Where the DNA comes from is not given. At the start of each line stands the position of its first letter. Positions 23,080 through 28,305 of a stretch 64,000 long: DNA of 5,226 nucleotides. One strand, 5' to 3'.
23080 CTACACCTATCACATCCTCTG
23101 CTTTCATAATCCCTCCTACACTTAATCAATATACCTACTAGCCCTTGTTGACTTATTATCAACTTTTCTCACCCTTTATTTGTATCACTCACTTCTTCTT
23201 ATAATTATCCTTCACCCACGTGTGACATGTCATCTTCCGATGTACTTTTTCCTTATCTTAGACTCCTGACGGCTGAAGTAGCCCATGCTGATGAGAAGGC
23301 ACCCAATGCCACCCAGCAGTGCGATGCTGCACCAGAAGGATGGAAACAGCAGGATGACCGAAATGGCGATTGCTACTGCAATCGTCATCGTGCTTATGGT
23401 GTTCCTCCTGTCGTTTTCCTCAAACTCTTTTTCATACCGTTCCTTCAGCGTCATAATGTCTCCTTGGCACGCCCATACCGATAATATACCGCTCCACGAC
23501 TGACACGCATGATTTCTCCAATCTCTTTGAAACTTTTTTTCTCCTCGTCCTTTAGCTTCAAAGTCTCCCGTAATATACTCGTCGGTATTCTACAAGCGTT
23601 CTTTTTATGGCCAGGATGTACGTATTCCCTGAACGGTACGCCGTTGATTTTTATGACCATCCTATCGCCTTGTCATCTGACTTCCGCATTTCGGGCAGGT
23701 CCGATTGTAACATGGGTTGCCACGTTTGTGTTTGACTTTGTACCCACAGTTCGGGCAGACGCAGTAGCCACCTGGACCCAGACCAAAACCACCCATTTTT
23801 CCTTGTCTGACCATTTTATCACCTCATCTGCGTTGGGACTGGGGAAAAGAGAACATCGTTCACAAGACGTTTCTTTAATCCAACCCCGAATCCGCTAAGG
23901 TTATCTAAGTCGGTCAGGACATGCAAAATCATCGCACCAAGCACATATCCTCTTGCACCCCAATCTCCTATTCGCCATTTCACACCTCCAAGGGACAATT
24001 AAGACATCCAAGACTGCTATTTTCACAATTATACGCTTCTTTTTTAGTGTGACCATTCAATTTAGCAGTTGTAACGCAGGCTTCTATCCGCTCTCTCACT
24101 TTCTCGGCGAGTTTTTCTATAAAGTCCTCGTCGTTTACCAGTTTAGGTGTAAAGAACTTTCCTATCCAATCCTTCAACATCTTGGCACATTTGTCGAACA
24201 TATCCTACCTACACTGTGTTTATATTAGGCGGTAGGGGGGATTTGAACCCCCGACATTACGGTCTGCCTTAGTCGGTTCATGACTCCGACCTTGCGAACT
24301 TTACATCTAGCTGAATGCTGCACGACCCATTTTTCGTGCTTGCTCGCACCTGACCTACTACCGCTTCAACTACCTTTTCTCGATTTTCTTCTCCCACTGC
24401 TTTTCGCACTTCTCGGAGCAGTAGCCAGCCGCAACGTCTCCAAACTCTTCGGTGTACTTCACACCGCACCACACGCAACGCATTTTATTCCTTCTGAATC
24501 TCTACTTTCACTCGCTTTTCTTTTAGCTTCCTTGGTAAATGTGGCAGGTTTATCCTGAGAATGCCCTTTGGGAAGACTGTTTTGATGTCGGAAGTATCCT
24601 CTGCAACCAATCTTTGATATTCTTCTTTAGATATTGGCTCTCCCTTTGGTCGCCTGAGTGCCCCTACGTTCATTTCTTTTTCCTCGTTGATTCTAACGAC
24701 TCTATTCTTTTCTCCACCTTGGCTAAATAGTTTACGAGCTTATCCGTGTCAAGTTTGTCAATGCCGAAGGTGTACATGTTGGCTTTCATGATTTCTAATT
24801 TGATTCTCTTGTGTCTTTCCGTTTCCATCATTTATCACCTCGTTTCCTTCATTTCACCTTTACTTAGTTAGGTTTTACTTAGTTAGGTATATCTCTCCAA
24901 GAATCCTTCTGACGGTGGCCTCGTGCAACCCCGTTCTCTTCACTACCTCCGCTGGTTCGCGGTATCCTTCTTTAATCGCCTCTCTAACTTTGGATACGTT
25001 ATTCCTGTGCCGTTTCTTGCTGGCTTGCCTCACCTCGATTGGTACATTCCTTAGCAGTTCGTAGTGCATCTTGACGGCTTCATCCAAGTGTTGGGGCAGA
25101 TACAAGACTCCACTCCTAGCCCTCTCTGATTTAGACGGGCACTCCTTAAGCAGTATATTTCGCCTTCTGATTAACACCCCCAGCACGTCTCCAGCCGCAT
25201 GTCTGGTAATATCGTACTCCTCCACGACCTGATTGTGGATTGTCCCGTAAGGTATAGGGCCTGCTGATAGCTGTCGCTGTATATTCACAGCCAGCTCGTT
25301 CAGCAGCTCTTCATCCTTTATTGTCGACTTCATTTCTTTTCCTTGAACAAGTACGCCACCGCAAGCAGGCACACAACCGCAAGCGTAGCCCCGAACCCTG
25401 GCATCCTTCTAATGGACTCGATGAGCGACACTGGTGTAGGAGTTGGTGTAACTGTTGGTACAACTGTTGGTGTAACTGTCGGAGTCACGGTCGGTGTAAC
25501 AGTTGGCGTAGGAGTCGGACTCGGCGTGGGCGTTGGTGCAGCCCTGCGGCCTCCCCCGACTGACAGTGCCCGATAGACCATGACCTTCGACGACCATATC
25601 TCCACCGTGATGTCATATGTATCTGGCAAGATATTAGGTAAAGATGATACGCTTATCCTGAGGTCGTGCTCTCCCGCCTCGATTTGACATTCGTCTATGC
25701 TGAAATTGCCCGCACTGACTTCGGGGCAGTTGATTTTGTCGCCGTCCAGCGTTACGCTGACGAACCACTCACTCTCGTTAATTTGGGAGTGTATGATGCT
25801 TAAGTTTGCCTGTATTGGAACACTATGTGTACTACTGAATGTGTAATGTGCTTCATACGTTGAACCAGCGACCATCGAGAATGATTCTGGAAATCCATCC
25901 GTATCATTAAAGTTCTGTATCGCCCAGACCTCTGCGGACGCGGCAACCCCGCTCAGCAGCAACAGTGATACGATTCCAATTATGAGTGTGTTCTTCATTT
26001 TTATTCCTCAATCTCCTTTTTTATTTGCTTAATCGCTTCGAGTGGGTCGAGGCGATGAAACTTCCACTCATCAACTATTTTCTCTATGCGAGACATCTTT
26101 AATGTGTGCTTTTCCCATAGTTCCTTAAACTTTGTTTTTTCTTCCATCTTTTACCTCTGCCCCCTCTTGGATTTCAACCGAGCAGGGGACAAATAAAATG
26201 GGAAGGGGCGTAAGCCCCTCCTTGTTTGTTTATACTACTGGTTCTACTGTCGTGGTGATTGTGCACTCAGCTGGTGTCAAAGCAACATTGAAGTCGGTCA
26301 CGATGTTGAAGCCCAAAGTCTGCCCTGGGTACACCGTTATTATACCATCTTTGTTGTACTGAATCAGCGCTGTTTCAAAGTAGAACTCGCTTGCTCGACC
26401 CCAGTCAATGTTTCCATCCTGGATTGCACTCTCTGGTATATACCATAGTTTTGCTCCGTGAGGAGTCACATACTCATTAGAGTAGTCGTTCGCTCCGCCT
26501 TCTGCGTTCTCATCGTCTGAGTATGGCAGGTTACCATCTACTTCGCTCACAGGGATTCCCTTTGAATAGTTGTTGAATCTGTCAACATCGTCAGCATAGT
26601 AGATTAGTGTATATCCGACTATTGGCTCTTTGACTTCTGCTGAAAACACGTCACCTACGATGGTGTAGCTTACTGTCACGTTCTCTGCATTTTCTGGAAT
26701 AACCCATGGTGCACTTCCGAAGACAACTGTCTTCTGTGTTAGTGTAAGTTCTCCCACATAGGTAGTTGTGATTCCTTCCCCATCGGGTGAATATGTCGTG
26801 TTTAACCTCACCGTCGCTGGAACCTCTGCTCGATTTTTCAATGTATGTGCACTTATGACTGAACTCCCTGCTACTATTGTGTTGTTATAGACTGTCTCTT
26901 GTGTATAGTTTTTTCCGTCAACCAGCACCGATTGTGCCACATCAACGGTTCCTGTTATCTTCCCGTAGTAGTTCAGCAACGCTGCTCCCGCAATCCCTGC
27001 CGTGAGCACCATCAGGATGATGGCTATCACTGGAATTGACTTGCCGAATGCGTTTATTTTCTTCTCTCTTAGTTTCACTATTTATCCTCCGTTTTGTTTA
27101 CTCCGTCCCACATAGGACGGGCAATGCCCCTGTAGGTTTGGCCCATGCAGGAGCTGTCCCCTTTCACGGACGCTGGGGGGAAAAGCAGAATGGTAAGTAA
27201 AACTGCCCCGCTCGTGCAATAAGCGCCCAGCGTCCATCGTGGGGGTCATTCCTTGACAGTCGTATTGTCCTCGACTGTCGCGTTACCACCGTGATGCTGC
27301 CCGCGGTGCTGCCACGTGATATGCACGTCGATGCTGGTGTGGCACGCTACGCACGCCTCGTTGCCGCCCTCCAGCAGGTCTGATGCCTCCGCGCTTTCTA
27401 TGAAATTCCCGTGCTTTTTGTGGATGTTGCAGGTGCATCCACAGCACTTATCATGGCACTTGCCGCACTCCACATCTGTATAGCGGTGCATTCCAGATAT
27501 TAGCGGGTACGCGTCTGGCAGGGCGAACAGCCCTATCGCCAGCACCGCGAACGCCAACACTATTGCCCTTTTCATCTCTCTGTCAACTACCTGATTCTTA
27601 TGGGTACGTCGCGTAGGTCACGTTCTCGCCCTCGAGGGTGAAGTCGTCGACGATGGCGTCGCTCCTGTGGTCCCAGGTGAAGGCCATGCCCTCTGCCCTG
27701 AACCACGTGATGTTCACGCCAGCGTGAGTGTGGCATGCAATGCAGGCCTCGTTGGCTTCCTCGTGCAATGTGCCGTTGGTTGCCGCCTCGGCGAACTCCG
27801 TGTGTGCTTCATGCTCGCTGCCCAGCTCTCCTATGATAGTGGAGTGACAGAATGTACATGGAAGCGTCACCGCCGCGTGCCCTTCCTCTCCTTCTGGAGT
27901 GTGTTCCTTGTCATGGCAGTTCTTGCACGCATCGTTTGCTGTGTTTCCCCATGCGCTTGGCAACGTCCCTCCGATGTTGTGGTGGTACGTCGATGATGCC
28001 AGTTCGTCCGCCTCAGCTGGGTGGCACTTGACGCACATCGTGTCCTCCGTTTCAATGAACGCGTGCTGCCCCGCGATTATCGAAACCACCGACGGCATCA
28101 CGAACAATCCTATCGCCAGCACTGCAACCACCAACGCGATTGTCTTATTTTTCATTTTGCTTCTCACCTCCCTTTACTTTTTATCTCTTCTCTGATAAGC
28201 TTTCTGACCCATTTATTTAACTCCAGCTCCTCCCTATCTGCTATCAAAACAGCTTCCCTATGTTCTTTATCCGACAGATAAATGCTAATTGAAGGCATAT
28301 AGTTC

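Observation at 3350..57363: Element-wide 17-bp semi-palindromic box (at least 27 copies) with block-wise polarity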

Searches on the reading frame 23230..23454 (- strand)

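Call 20: search_protein_families(library=pfam, proteins=[window:23230-23454:-], max_evalue=0.01)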
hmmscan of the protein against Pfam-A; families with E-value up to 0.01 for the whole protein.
window:23230-23454:- (74 aa): 1 family
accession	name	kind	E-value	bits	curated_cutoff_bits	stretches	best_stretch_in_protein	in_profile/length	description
PF19845.4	DUF6320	-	0.0017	18.6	29.9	1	20-72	21-72/186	Family of unknown function (DUF6320)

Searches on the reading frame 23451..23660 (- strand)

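Call 53: search_protein_families(library=pfam, proteins=[window:23451-23660:-], max_evalue=0.05)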
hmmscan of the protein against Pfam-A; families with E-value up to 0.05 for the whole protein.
window:23451-23660:- (69 aa): 2 families
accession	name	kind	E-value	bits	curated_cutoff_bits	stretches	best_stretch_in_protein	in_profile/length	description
PF08281.18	Sigma70_r4_2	-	8.9e-07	28.9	25.7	1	31-69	16-54/54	Sigma-70, region 4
PF04545.22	Sigma70_r4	-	0.00021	21.2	24.1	1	31-65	10-44/50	Sigma-70, region 4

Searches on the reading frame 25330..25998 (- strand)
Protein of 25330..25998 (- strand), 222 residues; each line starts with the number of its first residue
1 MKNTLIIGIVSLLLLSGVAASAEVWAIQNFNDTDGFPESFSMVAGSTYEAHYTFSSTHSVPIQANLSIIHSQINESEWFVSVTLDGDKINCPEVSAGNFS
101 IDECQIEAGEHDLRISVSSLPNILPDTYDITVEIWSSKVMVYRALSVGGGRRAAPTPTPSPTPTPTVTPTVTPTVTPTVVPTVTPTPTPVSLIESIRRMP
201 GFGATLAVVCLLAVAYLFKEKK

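Call 61: search_protein_families(library=pfam, proteins=[window:25330-25998:-], max_evalue=0.01)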
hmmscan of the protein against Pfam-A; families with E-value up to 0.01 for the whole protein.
window:25330-25998:- (222 aa): 1 family
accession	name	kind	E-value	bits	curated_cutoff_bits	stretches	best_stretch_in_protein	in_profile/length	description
PF18204.6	PGF-CTERM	-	1.4e-05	25.3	18.8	1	199-218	1-20/23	PGF-CTERM motif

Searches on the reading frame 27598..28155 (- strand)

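Call 61: search_protein_families(library=pfam, proteins=[window:27598-28155:-], max_evalue=0.01)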
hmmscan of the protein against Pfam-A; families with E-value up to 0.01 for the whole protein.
window:27598-28155:- (185 aa): 4 families
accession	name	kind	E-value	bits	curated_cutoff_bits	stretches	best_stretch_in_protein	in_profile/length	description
PF22113.1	Mtrc-MtrF_II-IV_dom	-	2.2e-05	24.5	30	1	96-145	119-166/176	Outer membrane cytochrome MtrC/MtrF-like, domains II/IV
PF14522.11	Cytochrome_C7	-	0.00011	22.4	24.8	1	92-145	7-51/67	Cytochrome c7 and related cytochrome c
PF22678.1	Cytochrom_c_NrfB-like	-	0.00037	21.4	27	0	100-145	1-43/89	Cytochrome c-type protein NrfB-like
PF09699.15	Paired_CXXCH_1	-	0.0043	17.2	20.6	0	58-84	13-39/41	Doubled CXXCH motif (Paired_CXXCH_1)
